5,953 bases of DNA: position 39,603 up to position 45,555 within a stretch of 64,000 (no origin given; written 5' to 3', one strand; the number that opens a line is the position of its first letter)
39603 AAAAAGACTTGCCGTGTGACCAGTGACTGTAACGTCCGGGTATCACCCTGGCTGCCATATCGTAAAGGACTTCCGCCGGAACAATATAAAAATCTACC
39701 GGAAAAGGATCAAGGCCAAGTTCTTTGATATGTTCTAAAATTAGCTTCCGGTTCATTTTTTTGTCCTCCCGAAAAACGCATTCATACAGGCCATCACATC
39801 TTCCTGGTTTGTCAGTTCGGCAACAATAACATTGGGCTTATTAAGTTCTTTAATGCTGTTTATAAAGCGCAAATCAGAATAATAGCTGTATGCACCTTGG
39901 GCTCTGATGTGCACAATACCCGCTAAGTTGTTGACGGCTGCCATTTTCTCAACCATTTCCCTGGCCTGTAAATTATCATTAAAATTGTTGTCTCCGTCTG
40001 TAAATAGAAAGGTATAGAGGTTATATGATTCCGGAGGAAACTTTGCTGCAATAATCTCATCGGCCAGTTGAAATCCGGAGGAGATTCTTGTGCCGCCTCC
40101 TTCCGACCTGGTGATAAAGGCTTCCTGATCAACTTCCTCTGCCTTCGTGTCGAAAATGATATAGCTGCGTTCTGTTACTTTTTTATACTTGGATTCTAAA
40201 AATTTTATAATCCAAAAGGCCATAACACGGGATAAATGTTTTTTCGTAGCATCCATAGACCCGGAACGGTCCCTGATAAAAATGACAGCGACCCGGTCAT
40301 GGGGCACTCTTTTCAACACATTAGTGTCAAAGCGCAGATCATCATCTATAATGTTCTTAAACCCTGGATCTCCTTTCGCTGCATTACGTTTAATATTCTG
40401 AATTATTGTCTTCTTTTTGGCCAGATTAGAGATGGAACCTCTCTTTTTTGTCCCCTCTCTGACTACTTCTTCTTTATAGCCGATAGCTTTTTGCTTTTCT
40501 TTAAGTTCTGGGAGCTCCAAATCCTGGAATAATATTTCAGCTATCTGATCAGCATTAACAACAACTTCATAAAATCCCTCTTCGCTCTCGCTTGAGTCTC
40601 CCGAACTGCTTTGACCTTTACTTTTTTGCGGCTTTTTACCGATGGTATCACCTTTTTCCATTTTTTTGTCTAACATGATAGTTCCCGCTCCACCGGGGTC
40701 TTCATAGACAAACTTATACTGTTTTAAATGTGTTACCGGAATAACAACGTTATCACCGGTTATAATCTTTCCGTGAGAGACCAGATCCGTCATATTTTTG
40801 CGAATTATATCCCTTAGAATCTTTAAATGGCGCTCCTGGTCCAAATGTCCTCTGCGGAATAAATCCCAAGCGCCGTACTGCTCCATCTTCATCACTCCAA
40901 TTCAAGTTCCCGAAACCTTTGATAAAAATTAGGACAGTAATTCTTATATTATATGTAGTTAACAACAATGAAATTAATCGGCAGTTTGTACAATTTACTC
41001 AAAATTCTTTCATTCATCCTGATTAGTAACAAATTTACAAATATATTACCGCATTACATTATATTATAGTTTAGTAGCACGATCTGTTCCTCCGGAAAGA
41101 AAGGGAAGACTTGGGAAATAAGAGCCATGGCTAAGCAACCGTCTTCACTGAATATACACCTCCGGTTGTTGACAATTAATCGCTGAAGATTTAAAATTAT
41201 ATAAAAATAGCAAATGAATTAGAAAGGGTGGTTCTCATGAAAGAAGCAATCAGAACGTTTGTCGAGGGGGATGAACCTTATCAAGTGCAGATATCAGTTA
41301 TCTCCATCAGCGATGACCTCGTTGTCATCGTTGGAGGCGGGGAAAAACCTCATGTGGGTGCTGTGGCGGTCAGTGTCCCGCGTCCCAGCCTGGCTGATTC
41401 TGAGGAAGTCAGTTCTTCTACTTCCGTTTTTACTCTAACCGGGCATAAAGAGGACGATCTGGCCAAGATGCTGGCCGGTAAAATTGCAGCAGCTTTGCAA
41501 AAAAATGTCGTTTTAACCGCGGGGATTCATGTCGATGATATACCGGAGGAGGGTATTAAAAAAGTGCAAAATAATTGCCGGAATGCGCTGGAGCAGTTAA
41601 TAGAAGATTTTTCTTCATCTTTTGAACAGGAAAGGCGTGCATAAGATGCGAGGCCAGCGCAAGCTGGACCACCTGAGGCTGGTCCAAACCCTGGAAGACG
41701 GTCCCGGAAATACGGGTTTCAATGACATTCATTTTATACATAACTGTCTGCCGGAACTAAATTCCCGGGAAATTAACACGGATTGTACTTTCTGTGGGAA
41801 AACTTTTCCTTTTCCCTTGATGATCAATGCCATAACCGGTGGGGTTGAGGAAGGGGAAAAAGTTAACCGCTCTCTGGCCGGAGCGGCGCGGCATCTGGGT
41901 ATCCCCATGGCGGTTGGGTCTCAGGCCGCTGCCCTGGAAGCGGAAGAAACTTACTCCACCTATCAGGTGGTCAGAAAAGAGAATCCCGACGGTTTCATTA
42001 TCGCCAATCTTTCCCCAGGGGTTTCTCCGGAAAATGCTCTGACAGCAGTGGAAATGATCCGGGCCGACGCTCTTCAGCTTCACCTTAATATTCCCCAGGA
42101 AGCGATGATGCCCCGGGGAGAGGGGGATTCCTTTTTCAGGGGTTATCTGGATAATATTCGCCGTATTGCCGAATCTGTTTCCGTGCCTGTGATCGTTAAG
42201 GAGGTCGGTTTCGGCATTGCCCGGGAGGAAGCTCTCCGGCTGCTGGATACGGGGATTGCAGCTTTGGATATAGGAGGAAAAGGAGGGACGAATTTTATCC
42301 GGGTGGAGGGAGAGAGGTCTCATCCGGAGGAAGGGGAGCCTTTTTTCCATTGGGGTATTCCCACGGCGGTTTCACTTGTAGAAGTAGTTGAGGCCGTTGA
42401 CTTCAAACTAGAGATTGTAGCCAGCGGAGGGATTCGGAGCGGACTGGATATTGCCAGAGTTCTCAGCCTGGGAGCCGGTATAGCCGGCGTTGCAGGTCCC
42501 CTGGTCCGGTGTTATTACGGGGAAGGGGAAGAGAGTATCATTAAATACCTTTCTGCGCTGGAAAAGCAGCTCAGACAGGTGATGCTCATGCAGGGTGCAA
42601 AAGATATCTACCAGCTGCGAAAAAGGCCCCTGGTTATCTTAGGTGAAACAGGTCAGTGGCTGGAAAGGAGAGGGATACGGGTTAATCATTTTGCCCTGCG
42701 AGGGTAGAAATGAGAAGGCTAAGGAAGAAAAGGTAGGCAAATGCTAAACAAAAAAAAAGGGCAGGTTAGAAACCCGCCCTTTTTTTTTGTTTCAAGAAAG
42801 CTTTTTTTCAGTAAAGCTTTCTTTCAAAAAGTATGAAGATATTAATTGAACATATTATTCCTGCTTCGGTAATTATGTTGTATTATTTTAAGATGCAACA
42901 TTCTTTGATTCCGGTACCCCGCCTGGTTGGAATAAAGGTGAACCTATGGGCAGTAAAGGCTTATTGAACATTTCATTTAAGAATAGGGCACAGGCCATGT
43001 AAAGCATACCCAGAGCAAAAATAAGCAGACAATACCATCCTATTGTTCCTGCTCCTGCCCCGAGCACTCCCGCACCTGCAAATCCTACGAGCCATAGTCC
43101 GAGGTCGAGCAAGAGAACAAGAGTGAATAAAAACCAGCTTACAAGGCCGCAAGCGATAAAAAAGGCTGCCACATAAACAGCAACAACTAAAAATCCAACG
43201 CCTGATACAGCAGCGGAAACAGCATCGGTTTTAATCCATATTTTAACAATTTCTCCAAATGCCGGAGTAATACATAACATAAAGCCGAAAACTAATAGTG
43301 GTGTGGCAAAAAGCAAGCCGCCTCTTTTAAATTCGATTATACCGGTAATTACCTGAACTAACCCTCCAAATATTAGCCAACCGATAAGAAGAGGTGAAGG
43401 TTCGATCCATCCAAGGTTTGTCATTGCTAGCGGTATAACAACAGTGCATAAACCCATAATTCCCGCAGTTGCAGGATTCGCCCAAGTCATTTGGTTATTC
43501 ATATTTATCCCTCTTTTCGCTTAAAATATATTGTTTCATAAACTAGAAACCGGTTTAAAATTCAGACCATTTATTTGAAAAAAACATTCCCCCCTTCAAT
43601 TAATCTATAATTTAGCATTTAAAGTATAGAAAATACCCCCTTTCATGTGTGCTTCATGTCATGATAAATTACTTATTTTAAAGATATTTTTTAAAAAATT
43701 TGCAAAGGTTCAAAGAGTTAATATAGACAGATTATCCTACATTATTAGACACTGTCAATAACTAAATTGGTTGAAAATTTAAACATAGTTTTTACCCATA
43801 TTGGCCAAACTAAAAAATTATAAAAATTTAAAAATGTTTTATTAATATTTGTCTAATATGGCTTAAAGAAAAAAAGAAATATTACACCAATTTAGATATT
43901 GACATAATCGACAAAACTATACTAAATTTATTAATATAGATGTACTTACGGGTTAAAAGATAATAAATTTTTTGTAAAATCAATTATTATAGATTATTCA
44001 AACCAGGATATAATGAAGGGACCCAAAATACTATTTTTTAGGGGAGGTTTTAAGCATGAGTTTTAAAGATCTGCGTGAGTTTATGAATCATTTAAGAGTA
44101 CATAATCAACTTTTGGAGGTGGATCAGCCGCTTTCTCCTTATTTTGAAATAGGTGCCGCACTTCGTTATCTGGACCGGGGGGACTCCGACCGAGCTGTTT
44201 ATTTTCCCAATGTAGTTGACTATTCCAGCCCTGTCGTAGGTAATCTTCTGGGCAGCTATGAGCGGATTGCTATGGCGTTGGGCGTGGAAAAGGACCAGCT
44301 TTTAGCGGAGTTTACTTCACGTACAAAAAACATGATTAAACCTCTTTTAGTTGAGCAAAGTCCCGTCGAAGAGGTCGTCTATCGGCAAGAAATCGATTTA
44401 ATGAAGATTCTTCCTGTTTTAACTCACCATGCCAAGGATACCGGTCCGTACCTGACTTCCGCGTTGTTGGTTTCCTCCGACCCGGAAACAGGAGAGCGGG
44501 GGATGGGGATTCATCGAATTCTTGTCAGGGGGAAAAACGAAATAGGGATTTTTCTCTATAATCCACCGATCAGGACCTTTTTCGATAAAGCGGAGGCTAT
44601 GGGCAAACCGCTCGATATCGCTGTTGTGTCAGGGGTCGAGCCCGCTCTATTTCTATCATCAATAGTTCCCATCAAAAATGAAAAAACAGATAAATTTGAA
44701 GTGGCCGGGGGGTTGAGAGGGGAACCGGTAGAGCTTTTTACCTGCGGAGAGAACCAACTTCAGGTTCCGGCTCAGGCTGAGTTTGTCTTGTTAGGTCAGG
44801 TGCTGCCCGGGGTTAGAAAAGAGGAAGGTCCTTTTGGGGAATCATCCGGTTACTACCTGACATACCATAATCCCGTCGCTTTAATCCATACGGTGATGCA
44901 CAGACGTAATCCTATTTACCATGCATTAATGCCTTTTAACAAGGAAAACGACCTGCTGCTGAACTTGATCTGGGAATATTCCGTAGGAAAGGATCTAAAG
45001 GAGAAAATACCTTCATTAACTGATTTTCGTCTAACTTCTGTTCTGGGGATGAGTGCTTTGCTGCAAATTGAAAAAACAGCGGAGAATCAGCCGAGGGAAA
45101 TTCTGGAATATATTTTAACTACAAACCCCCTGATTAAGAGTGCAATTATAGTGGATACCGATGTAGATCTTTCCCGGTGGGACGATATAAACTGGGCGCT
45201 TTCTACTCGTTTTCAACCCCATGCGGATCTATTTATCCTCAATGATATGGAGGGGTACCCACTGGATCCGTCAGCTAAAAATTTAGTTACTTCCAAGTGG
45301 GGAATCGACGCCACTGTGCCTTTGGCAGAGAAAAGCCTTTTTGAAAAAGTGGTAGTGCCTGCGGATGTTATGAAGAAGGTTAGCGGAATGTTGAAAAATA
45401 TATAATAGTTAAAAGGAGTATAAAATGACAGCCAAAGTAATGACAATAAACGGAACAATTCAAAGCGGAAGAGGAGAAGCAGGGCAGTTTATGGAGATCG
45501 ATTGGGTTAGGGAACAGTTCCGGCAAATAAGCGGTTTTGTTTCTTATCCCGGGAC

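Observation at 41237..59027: A co-localised supply chain for prenylated FMN wrapped around four UbiD-family (de)carboxylases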

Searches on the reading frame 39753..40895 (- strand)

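Call 4: search_protein_families(library=pfam, proteins=[window:39753-40895:-])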
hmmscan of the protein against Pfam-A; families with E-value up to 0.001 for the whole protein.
window:39753-40895:- (380 aa): 1 family
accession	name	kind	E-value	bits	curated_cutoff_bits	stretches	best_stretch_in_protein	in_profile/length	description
PF04285.18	DUF444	-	1.1e-67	229.3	27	2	183-376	225-416/418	Protein of unknown function (DUF444)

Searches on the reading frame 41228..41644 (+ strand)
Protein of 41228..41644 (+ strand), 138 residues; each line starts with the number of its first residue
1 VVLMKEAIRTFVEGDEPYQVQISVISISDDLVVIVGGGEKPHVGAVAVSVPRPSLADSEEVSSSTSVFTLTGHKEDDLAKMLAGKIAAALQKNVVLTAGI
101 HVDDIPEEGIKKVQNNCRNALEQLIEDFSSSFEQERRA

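Call 3: search_protein_families(library=pfam, proteins=[window:41228-41644:+])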
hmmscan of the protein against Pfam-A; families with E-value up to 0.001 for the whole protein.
window:41228-41644:+ (138 aa): 2 families
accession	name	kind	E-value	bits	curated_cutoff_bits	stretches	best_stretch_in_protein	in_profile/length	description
PF21758.2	PAC_bac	-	9.8e-38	128.8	27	1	16-128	3-114/115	Bacterial proteasome assembling chaperone-like protein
PF16093.10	PAC4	-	7.1e-05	23.2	31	1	20-97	2-74/77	Proteasome assembly chaperone 4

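Call 5: search_protein_families(library=ncbifam, proteins=[window:41228-41644:+])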
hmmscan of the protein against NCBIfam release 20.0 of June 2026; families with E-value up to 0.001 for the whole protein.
window:41228-41644:+ (138 aa): 0 families

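Call 36: search_solved_structures(query=window:41228-41641:+, max_evalue=0.01, show_alignments=1)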
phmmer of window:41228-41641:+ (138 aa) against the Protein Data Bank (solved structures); distinct sequences matched with E-value up to 0.01: 3.
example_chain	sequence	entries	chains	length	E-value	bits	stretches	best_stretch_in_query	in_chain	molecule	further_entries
8pzh_A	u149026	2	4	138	3.5e-07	33.6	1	7-110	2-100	Protein LpdD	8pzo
8po5_A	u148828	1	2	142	6.7e-07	32.6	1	9-110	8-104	Protein LpdD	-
8p4w_A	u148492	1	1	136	8.6e-07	32.3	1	10-110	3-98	Protein LpdD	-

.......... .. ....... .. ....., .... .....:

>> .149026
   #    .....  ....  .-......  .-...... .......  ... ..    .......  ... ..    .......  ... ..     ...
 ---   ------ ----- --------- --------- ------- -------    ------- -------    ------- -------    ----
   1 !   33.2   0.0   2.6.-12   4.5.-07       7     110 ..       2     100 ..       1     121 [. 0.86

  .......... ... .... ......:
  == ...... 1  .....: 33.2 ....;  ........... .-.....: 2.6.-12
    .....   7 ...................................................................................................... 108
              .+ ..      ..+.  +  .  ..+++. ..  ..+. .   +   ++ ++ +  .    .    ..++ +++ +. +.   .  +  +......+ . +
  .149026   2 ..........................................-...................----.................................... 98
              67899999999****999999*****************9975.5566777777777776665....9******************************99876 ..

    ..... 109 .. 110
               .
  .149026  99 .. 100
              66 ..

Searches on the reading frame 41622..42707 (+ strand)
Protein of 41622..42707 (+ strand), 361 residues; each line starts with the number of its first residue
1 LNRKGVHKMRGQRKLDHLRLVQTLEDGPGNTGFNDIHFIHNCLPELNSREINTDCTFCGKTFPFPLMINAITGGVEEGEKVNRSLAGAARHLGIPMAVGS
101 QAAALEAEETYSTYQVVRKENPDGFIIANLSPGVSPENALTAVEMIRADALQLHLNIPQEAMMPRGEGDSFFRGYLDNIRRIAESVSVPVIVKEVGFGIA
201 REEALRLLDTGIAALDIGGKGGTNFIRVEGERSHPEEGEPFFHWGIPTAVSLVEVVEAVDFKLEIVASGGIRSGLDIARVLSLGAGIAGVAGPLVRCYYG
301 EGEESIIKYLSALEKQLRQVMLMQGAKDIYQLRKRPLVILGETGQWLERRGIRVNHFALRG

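Call 3: search_protein_families(library=pfam, proteins=[window:41622-42707:+])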
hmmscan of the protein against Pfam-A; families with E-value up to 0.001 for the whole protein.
window:41622-42707:+ (361 aa): 1 family
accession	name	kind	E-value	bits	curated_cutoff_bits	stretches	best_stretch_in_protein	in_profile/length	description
PF01070.24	FMN_dh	-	4.5e-24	85.6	24.9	2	176-335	207-346/350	FMN-dependent dehydrogenase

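Call 5: search_protein_families(library=ncbifam, proteins=[window:41622-42707:+])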
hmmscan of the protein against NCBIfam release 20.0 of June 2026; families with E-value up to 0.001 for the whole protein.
window:41622-42707:+ (361 aa): 6 families
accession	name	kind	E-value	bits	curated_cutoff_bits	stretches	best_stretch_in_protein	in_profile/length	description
TIGR02151.1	IPP_isom_2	equivalog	4e-109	364.6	281.3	1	12-339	1-336/338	type 2 isopentenyl-diphosphate Delta-isomerase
NF008398.0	PRK11197.1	subfamily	2.7e-12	46.1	376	1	248-338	286-376/381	L-lactate dehydrogenase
NF033901.1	L_lactate_LldD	exception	1.1e-10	41.1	550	1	248-337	286-375/377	FMN-dependent L-lactate dehydrogenase LldD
TIGR03966.1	actino_HemFlav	equivalog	1.8e-09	36.8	470.85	1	178-339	238-379/385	pre-mycofactocin synthase MftD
NF005741.0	PRK07565.1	subfamily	3.4e-09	36.2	303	1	137-333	116-303/335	dihydroorotate dehydrogenase-like protein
TIGR02708.1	L_lactate_ox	equivalog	5.8e-08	32.1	645.5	1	249-333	270-354/367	L-lactate oxidase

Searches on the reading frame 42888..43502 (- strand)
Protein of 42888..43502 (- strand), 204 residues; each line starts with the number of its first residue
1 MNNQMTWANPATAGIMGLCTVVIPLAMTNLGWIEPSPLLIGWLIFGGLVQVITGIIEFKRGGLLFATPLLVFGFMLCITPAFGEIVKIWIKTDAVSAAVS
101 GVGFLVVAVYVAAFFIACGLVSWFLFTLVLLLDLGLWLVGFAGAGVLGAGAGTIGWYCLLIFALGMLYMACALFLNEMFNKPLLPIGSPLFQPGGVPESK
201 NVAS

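Call 3: search_protein_families(library=pfam, proteins=[window:42888-43502:-])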
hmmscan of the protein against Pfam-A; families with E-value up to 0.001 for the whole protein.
window:42888-43502:- (204 aa): 0 families

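Call 5: search_protein_families(library=ncbifam, proteins=[window:42888-43502:-])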
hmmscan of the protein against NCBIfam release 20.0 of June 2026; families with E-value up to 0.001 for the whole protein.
window:42888-43502:- (204 aa): 2 families
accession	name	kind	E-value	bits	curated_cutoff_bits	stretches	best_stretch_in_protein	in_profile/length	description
NF038013.1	AceTr_1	equivalog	1.1e-08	35.3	50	1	9-185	1-176/176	acetate uptake transporter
NF007941.0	PRK10659.1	equivalog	3.6e-08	33.6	297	1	4-188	3-186/188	acetate uptake transporter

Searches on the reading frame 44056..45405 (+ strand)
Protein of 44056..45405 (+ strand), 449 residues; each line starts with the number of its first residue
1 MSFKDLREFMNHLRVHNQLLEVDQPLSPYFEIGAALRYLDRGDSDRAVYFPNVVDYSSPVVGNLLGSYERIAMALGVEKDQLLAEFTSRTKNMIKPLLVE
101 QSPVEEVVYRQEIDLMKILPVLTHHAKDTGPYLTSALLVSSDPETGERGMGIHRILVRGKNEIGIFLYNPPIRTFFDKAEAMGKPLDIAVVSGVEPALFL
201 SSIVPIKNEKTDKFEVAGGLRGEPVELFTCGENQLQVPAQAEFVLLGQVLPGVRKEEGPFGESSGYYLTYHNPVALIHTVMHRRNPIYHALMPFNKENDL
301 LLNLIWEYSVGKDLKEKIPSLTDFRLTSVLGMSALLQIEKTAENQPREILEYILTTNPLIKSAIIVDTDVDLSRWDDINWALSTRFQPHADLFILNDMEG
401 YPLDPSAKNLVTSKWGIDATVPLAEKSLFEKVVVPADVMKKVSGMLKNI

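Call 3: search_protein_families(library=pfam, proteins=[window:44056-45405:+])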
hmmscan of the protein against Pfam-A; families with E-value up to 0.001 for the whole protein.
window:44056-45405:+ (449 aa): 3 families
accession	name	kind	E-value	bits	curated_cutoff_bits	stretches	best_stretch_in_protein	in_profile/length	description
PF01977.22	UbiD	-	5.3e-57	192.8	23.3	1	101-293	7-203/206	3-octaprenyl-4-hydroxybenzoate carboxy-lyase Rift-related domain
PF20696.2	UbiD_C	-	1e-20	74.4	24.2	1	310-419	12-127/127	3-octaprenyl-4-hydroxybenzoate carboxy-lyase C-terminal domain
PF20695.2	UbiD_N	-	3.3e-19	69.2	24.3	1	11-88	2-76/78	3-octaprenyl-4-hydroxybenzoate carboxy-lyase N-terminal domain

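Call 5: search_protein_families(library=ncbifam, proteins=[window:44056-45405:+])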
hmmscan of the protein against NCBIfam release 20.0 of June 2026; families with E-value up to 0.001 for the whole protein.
window:44056-45405:+ (449 aa): 7 families
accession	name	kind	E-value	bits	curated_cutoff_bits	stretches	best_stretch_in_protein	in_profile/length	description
TIGR00148.1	TIGR00148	subfamily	2.8e-92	309.7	244.85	1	6-421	1-437/438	UbiD family decarboxylase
NF041204.1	VdcC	exception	4.1e-88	295.8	650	1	4-427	2-443/467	non-oxidative hydroxyarylic acid decarboxylases subunit C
TIGR03701.1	mena_SCO4490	equivalog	3.1e-58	197.6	495.9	2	92-398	105-417/433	menaquinone biosynthesis decarboxylase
NF008175.0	PRK10922.1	equivalog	1.4e-41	142.6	788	2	97-421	124-457/497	4-hydroxy-3-polyprenylbenzoate decarboxylase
TIGR02724.1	phenyl_P_beta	equivalog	8.6e-30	103.5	468.95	1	5-426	2-446/472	phenylphosphate carboxylase subunit beta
TIGR02723.1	phenyl_P_alpha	equivalog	1.1e-24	86.9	564.6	1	6-409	10-427/485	phenylphosphate carboxylase subunit alpha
NF041219.1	BagN_FevL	exception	5.5e-23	81.2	1000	1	2-289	16-321/502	bagremycin/ferroverdin biosynthesis UbiD family decarboxylase BagN/FevL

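Call 35: search_solved_structures(query=window:44056-45402:+, max_evalue=1e-20)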
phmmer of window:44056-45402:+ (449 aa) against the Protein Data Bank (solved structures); distinct sequences matched with E-value up to 1e-20: 38.
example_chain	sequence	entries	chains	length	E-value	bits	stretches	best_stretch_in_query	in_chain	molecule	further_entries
6h6x_B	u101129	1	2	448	7e-84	286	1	5-436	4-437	3-polyprenyl-4-hydroxybenzoate decarboxylase and related decarboxylases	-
6h6v_A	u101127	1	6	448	1.3e-83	285.1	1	5-436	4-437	3-polyprenyl-4-hydroxybenzoate decarboxylase and related decarboxylases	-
7ae4_A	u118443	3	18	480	1.7e-49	172.7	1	3-424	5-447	Phenolic acid decarboxylase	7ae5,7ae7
5o3m_A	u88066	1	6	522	8.7e-45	157.2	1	3-432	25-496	Protocatechuate decarboxylase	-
5ny5_A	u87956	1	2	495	2.1e-43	152.6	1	4-432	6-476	3,4-dihydroxybenzoate decarboxylase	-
5o3n_A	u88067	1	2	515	2.4e-43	152.4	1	4-432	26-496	3,4-dihydroxybenzoate decarboxylase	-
2idb_A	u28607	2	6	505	5.3e-40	141.4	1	105-420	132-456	3-octaprenyl-4-hydroxybenzoate carboxy-lyase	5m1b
5m1c_A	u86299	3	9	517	5.9e-40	141.2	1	105-420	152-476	3-octaprenyl-4-hydroxybenzoate carboxy-lyase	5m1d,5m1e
7p9q_A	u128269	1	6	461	1.2e-38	136.9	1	4-429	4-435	AnInD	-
6da6_A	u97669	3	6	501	3.4e-30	109.1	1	3-289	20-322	UbiD-like decarboxylase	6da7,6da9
7ney_A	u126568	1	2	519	3.7e-28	102.3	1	6-406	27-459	Ferulic acid decarboxylase 1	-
7pda_A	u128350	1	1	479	5.2e-28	101.9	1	3-397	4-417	UbiD family decarboxylase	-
7nf0_A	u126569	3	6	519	9.2e-28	101.1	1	6-287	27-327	Ferulic acid decarboxylase 1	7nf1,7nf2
7nf3_A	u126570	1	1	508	3.2e-24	89.4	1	6-405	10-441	Ferulic acid decarboxylase 1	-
4za4_A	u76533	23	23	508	5.7e-24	88.6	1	6-405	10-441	Fdc1 | Putative uncharacterized protein An03g06590 | A niger Fdc1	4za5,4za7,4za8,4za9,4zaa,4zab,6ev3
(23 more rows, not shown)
